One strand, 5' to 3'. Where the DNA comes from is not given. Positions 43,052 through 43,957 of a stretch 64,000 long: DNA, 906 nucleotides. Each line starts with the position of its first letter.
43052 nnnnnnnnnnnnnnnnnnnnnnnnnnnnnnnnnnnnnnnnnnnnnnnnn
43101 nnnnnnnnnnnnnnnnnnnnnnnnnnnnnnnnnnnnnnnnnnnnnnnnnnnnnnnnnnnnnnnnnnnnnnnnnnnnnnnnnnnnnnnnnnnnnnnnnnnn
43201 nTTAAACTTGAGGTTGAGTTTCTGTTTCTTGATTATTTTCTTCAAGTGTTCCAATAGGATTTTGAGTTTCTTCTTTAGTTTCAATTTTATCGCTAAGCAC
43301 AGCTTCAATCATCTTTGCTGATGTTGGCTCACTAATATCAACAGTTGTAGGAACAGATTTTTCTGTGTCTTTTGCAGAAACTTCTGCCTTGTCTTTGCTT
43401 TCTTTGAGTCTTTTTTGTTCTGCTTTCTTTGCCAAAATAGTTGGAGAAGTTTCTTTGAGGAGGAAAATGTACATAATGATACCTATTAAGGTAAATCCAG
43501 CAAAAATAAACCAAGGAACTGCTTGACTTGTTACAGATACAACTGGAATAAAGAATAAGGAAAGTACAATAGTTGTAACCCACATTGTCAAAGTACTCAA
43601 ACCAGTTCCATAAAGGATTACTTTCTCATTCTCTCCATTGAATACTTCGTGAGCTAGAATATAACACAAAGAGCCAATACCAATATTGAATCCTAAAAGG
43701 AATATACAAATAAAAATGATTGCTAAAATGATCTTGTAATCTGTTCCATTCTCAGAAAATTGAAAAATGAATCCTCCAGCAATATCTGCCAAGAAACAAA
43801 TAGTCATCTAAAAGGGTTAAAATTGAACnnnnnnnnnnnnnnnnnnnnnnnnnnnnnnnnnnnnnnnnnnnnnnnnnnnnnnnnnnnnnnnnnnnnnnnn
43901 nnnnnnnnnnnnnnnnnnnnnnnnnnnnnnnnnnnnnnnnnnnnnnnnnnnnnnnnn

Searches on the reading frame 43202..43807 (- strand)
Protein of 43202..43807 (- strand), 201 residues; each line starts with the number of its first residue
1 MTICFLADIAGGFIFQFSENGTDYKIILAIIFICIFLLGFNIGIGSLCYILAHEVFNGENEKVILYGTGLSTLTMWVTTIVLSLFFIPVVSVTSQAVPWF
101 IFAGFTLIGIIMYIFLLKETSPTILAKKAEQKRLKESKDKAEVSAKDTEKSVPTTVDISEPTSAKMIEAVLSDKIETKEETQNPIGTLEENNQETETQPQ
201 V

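Call 32: search_protein_families(library=pfam, proteins=[window:43202-43807:-], max_evalue=0.001)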
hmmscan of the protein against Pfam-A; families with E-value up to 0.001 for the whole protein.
window:43202-43807:- (201 aa): 1 family
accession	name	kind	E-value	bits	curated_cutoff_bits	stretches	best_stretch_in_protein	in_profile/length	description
PF00083.30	Sugar_tr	-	9.7e-10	38.3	22.3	1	2-121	328-441/452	Sugar (and other) transporter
